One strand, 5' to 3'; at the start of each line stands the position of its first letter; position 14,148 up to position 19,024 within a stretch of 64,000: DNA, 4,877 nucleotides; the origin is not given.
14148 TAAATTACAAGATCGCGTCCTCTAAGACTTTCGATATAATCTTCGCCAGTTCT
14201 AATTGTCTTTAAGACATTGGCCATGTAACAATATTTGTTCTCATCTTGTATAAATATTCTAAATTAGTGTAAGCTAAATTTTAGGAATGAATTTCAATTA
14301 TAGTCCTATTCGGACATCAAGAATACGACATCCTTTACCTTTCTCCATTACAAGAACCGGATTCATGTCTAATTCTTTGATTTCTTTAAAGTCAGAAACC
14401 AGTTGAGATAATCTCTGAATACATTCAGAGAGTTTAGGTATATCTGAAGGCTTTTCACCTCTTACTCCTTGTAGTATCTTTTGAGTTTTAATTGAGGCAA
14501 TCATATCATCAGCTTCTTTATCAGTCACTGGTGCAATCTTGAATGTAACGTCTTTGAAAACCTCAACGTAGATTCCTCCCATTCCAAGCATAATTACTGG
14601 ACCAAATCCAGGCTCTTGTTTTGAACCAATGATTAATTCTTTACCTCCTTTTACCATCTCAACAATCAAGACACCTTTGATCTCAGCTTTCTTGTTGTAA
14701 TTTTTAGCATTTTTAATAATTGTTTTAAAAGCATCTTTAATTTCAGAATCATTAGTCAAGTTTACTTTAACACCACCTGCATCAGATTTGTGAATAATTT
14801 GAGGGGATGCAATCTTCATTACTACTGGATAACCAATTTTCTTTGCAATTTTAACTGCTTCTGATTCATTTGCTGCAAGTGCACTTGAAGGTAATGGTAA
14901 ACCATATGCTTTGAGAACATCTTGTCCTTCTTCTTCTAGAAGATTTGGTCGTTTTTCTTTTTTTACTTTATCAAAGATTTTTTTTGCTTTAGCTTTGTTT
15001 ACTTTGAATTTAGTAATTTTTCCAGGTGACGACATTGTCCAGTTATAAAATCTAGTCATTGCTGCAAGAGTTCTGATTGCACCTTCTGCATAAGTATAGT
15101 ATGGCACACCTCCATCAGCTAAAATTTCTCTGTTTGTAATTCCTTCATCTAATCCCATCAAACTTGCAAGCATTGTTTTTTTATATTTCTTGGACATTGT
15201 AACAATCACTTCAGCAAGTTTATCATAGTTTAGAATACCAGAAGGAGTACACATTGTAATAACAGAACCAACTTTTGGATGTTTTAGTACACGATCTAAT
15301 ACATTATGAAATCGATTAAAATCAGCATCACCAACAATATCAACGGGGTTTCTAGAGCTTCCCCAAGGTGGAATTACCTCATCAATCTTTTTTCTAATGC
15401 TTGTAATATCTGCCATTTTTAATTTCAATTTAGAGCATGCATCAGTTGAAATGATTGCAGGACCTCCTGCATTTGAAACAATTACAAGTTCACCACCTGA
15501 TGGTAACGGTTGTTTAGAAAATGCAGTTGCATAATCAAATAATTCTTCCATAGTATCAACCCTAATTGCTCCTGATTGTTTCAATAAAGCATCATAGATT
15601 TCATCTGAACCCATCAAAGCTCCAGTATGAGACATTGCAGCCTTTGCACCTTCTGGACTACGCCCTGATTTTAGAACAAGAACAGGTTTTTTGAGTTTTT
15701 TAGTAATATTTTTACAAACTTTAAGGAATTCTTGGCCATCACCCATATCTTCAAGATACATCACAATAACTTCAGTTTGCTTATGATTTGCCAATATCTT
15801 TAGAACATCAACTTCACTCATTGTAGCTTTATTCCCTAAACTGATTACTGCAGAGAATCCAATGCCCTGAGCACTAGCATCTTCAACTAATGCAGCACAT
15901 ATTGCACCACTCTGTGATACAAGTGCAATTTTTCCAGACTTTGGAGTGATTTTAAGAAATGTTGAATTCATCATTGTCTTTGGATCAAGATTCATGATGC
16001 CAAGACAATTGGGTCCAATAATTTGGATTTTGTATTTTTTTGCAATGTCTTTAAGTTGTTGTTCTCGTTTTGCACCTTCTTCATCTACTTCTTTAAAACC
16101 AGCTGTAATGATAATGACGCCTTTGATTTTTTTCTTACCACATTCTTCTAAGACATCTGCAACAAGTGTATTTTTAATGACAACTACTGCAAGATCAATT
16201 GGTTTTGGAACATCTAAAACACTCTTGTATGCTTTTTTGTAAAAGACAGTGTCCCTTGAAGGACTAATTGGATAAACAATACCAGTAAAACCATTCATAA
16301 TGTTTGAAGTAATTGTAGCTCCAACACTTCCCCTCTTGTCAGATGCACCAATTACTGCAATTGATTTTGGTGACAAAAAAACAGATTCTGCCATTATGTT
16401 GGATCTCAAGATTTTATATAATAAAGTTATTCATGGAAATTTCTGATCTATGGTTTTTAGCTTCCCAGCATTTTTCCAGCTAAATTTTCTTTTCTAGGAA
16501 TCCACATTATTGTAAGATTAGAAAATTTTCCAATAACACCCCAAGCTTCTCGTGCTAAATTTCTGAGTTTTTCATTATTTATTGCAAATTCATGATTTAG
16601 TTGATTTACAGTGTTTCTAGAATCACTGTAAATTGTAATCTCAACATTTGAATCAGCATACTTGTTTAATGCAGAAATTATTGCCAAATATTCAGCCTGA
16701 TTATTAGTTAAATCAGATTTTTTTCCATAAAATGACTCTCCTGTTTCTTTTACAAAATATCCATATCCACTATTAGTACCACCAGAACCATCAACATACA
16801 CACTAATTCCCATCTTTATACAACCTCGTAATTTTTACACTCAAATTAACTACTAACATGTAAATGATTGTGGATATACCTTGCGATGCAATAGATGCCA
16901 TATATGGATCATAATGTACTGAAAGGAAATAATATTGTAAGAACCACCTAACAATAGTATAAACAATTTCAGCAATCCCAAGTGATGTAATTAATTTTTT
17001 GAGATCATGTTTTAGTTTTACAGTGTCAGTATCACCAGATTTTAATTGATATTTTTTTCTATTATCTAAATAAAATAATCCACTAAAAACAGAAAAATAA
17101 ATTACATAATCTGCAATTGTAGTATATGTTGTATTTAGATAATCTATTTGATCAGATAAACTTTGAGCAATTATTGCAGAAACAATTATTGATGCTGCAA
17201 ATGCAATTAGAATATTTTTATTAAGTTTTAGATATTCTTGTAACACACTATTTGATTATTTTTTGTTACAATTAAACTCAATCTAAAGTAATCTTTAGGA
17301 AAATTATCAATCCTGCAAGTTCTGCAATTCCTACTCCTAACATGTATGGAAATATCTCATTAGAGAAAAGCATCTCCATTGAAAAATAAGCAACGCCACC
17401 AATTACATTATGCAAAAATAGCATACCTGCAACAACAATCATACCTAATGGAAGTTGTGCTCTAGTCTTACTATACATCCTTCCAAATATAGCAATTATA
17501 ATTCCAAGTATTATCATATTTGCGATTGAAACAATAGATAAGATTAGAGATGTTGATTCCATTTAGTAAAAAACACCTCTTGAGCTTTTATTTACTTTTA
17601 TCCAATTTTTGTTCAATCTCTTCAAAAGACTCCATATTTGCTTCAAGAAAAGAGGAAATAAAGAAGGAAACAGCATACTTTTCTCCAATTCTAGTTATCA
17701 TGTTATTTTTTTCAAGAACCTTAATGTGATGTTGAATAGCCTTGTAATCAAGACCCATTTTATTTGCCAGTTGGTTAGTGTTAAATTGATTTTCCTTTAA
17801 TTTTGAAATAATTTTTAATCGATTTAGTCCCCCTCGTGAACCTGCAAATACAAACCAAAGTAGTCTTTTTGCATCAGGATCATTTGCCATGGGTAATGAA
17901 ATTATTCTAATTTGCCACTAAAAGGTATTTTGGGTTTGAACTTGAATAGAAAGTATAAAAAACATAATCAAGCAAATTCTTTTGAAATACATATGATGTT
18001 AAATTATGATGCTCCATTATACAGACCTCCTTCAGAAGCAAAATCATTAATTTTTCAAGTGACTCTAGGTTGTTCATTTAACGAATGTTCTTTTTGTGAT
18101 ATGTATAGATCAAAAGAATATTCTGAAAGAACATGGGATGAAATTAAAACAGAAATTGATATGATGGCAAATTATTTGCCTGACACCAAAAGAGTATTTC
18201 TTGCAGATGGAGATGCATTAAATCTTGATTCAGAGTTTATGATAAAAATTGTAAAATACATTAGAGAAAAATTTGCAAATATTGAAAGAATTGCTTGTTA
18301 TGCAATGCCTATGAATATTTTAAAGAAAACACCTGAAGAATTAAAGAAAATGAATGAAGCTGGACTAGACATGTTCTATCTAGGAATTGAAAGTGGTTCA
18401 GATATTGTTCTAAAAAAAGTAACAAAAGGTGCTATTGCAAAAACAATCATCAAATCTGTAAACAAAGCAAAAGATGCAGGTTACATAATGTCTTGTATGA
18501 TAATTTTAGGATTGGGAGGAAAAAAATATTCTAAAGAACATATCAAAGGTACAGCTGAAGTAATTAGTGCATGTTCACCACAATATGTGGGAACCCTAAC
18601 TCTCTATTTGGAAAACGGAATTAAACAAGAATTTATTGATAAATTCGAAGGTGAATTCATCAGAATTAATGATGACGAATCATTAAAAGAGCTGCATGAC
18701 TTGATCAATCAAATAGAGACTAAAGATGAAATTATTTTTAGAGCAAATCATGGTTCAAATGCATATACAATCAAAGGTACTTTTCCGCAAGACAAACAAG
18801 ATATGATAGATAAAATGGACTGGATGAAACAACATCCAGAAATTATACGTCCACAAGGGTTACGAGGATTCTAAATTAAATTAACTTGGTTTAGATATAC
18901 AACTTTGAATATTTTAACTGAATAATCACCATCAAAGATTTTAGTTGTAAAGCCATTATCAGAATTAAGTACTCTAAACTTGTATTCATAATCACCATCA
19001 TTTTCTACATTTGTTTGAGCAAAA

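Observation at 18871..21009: Candidate metal/redox operon: CcdA-like transporter, YHS/TRASH protein, glutaredoxin, small protein, His-tipped secreted protein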

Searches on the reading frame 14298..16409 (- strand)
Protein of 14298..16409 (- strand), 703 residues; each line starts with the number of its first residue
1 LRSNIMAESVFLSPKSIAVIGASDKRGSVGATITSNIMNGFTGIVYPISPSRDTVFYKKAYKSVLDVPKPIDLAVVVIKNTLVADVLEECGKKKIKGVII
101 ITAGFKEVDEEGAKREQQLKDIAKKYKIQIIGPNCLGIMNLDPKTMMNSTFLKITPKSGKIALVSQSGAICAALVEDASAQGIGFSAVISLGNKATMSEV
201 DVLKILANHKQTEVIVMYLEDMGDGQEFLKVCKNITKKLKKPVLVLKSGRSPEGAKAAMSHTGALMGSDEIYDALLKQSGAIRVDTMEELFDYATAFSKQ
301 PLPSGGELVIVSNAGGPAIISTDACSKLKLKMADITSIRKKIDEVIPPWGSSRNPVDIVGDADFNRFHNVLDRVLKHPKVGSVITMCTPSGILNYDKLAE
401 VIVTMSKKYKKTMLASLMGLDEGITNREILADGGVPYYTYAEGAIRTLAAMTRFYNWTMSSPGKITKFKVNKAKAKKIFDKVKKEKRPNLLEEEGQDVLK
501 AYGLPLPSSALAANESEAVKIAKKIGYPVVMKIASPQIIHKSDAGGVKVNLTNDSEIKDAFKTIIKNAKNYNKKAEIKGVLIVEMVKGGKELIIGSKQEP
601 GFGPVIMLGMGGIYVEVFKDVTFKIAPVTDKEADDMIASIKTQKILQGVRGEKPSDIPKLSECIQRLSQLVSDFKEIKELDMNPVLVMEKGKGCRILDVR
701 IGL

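Call 67: search_protein_families(library=pfam, proteins=[window:14298-16409:-], max_evalue=0.001)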
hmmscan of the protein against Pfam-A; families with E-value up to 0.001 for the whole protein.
window:14298-16409:- (703 aa): 7 families
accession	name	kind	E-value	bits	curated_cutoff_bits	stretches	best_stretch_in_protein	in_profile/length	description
PF13549.11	ATP-grasp_5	-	9.8e-83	277.3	27.6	1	482-702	2-220/221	ATP-grasp domain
PF13607.11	Succ_CoA_lig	-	5.8e-53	178.8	27.4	1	159-297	2-138/138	Succinyl-CoA ligase like flavodoxin domain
PF13380.12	CoA_binding_2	-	2.3e-22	80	22.8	1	15-139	1-114/116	CoA binding domain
PF19045.5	Ligase_CoA_2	-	1.1e-10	42.2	23.7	1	309-460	2-157/162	Ligase-CoA domain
PF02629.25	CoA_binding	-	1.1e-09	39.3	22.3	1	14-104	3-97/97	CoA binding domain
PF08442.15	ATP-grasp_2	-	5.3e-05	23.4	29.5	1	489-684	1-199/202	ATP-grasp domain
PF00549.24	Ligase_CoA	-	5.4e-05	23.8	24.5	0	164-220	1-59/128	CoA-ligase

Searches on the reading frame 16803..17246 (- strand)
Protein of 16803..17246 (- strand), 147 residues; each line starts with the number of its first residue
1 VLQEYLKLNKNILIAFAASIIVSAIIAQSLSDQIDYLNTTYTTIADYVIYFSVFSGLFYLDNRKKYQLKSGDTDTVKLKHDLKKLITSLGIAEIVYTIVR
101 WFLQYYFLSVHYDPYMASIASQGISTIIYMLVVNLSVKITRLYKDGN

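Call 3: search_protein_families(library=pfam, proteins=[window:16803-17246:-], max_evalue=0.1)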
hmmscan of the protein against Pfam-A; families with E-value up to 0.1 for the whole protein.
window:16803-17246:- (147 aa): 3 families
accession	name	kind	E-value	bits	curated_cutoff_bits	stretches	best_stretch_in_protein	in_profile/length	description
PF11674.13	DUF3270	-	0.052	14.2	25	0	82-132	34-82/86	Protein of unknown function (DUF3270)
PF01284.28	MARVEL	-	0.063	13.8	32.8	0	101-131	101-131/135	Membrane-associating domain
PF25029.1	MOM1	-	0.073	13.3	27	0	76-109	9-42/127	MOM1-like domain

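Call 4: search_protein_families(library=ncbifam, proteins=[window:16803-17246:-], max_evalue=0.1)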
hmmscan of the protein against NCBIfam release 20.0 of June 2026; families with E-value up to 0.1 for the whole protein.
window:16803-17246:- (147 aa): 0 families

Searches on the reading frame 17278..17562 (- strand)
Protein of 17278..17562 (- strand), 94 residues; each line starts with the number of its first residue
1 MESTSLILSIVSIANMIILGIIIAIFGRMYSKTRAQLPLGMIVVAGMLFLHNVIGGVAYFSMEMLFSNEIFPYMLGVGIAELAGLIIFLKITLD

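Call 3: search_protein_families(library=pfam, proteins=[window:17278-17562:-], max_evalue=0.1)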
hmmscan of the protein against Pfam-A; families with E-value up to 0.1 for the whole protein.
window:17278-17562:- (94 aa): 1 family
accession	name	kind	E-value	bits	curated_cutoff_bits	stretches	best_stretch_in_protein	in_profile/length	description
PF14800.11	DUF4481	-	0.085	12.6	25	1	9-58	98-147/293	Domain of unknown function (DUF4481)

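Call 4: search_protein_families(library=ncbifam, proteins=[window:17278-17562:-], max_evalue=0.1)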
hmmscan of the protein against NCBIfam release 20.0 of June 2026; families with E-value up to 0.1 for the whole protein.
window:17278-17562:- (94 aa): 1 family
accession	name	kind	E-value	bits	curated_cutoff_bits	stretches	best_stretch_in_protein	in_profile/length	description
NF047826.1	T3SSXpsF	equivalog_domain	0.057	12.2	650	1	6-46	176-218/405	type II secretion system protein XpsF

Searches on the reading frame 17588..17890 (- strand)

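Call 3: search_protein_families(library=pfam, proteins=[window:17588-17890:-], max_evalue=0.1)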
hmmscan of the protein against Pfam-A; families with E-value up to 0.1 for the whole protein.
window:17588-17890:- (100 aa): 19 families
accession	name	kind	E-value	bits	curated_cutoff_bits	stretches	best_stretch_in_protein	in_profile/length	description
PF01022.26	HTH_5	-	3.7e-07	30.4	22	1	23-66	3-46/47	Bacterial regulatory protein, arsR family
PF14394.12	DUF4423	-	0.00012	22.4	30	1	28-75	29-77/165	Domain of unknown function (DUF4423)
PF14947.12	HTH_45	-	0.0021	18.5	25.5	1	26-74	10-58/77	Winged helix-turn-helix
PF08279.18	HTH_11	-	0.0027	18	25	1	24-63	2-43/55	HTH domain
PF04182.18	B-block_TFIIIC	-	0.003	18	22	1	25-68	8-51/73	B-block binding subunit of TFIIIC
PF13412.12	HTH_24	-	0.0049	16.9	21.9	1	38-66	20-48/48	Winged helix-turn-helix DNA-binding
PF01047.28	MarR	-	0.0069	16.7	24.6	1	35-67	17-49/59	MarR family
PF13518.12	HTH_28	-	0.014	15.9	25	1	24-60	2-37/52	Helix-turn-helix domain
PF21476.4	PF0610-like_N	-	0.015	16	33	1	24-61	3-40/50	PF0610-like, N-terminal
PF04492.19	Phage_rep_O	-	0.018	16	28.7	1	32-79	46-93/95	Bacteriophage replication protein O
PF25212.1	HVO_A0114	-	0.019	15.2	27.6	1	24-70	24-71/84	HVO_A0114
PF12840.13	HTH_20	-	0.021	15.3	27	1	24-66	6-49/51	Helix-turn-helix domain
PF01978.25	TrmB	-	0.023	15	25.6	1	31-73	18-60/68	Sugar-specific transcriptional regulator TrmB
PF25213.1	HVO_A0261_N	-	0.028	14.7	35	1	23-74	12-63/86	HVO_A0261 N-terminal domain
PF13551.12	HTH_29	-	0.029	14.9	28.1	1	24-57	1-34/64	Winged helix-turn helix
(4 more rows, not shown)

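Call 4: search_protein_families(library=ncbifam, proteins=[window:17588-17890:-], max_evalue=0.1)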
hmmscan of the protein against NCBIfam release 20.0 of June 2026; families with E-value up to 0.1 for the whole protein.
window:17588-17890:- (100 aa): 14 families
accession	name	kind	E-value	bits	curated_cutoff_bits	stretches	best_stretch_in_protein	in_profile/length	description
NF033788.1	HTH_metalloreg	subfamily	4e-07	29.7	55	1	23-67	12-57/77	metalloregulator ArsR/SmtB family transcription factor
NF033789.1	repress_SdpR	subfamily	1.3e-05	25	100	1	23-77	9-63/79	autorepressor SdpR family transcription factor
NF053860.1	DS41_1_antiphage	equivalog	0.00038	19.5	370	1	25-71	386-432/448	anti-phage protein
TIGR01884.1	cas_HTH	subfamily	0.00075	18.9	60.2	1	24-71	144-192/202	CRISPR-associated CARF protein Csa3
NF045707.1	Dbac_1936_reg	equivalog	0.0022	18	115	1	16-65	11-60/99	ArsR/SmtB-type metalloregulator TsoR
NF041413.1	ArsR_Rv2640c_fam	equivalog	0.0034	17.8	155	1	24-76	44-97/118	Rv2640c family ArsR-like transcriptional regulator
NF053610.1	Sso10a_fam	subfamily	0.0037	17.3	60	1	26-73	9-55/64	Sso10a family chromatin protein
TIGR02702.1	SufR_cyano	equivalog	0.0046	16.7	178.8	1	30-67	10-47/208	iron-sulfur cluster biosynthesis transcriptional regulator SufR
NF008850.0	PRK11886.1-5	equivalog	0.027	13.6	489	1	24-63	8-48/320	bifunctional biotin--[acetyl-CoA-carboxylase] ligase/biotin operon repressor BirA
NF053755.1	MsvR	equivalog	0.04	13.6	220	0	24-66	15-57/236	transcriptional factor MsvR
NF040939.2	trans_reg_lrs14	equivalog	0.044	13.8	90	1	10-70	12-71/103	Lrs14 family HTH-type transcriptional regulator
NF008849.0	PRK11886.1-4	equivalog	0.059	12.5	474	1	25-78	8-64/320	bifunctional biotin--[acetyl-CoA-carboxylase] ligase/biotin operon repressor BirA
NF053606.1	Sta1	subfamily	0.09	12.9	80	0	22-71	23-70/100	Sta1 family transcriptional regulator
NF040947.1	trans_reg_LysM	equivalog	0.091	12.5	180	0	25-79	6-61/136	HTH-type transcriptional regulator LysM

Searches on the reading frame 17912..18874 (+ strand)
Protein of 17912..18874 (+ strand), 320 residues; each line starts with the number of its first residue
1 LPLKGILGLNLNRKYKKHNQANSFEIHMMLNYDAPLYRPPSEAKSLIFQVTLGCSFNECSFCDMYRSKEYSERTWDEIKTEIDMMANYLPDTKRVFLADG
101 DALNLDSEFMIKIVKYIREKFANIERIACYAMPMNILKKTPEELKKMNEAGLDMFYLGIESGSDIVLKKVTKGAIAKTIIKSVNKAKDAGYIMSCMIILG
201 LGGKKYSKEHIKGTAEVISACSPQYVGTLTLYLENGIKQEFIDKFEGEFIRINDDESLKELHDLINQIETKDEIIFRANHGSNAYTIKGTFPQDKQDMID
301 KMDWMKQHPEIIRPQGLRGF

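Call 3: search_protein_families(library=pfam, proteins=[window:17912-18874:+], max_evalue=0.1)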
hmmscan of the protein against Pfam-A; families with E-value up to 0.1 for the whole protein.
window:17912-18874:+ (320 aa): 2 families
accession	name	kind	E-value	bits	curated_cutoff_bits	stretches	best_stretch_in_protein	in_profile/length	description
PF04055.27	Radical_SAM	-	1.6e-20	74.3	29.5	1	50-212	3-160/166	Radical SAM superfamily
PF00478.31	IMPDH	-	0.012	15.1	25.6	1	105-215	127-227/345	IMP dehydrogenase / GMP reductase domain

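Call 4: search_protein_families(library=ncbifam, proteins=[window:17912-18874:+], max_evalue=0.1)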
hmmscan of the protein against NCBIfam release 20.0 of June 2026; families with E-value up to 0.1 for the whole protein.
window:17912-18874:+ (320 aa): 27 families (the best 25 are shown)
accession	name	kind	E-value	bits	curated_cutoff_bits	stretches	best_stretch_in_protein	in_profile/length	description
TIGR04479.1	bcpD_PhpK_rSAM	subfamily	7.4e-14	51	600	1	36-228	232-416/504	PhpK family radical SAM P-methyltransferase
TIGR03471.1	HpnJ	equivalog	1.1e-12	47.7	577.6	1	51-218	203-362/472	hopanoid biosynthesis associated radical SAM protein HpnJ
TIGR04072.2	rSAM_ladder_B12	equivalog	9.9e-08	31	360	1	48-209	183-337/443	lipid biosynthesis B12-binding/radical SAM protein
TIGR00539.1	hemN_rel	equivalog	6.1e-07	28.9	205.4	1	54-267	17-219/361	radical SAM family heme chaperone HemW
TIGR04014.1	B12_SAM_MJ_0865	equivalog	1.3e-06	27.5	360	1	58-205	172-322/434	methyl-coenzyme M reductase glutamine C-methyltransferase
TIGR04013.1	B12_SAM_MJ_1487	hypoth_equivalog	2.3e-06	26.7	251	1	152-218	266-330/382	TIGR04013 family B12-binding domain/radical SAM domain-containing protein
TIGR00089.1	TIGR00089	subfamily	2.4e-06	26.6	251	1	14-230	110-327/429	MiaB/RimO family radical SAM methylthiotransferase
TIGR03956.1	rSAM_HydE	equivalog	1.7e-05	24.3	254.6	1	53-227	58-225/340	[FeFe] hydrogenase H-cluster radical SAM maturase HydE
TIGR02026.1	BchE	equivalog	2.2e-05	23.5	481.35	1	41-214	190-358/497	magnesium-protoporphyrin IX monomethyl ester anaerobic oxidative cyclase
TIGR00538.1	hemN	equivalog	2.8e-05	23.1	324.95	1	54-229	63-238/454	oxygen-independent coproporphyrinogen III oxidase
TIGR03975.1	rSAM_ocin_1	subfamily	4.6e-05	22.1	281.85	1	57-203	276-414/606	RiPP maturation radical SAM C-methyltransferase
TIGR03699.1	menaquin_MqnC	equivalog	6e-05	22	428.1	1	57-199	53-203/342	cyclic dehypoxanthinyl futalosine synthase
NF045585.1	rSAM_slr0320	equivalog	0.00024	19.8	775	1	125-192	316-380/511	photosystem II high light acclimation radical SAM protein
TIGR03700.1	mena_SCO4494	equivalog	0.00028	19.9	434.55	1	56-170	59-176/351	aminofutalosine synthase MqnE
TIGR01212.1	TIGR01212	equivalog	0.00059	19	180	1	139-302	124-285/302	tRNA modification radical SAM protein MnmL/YtqA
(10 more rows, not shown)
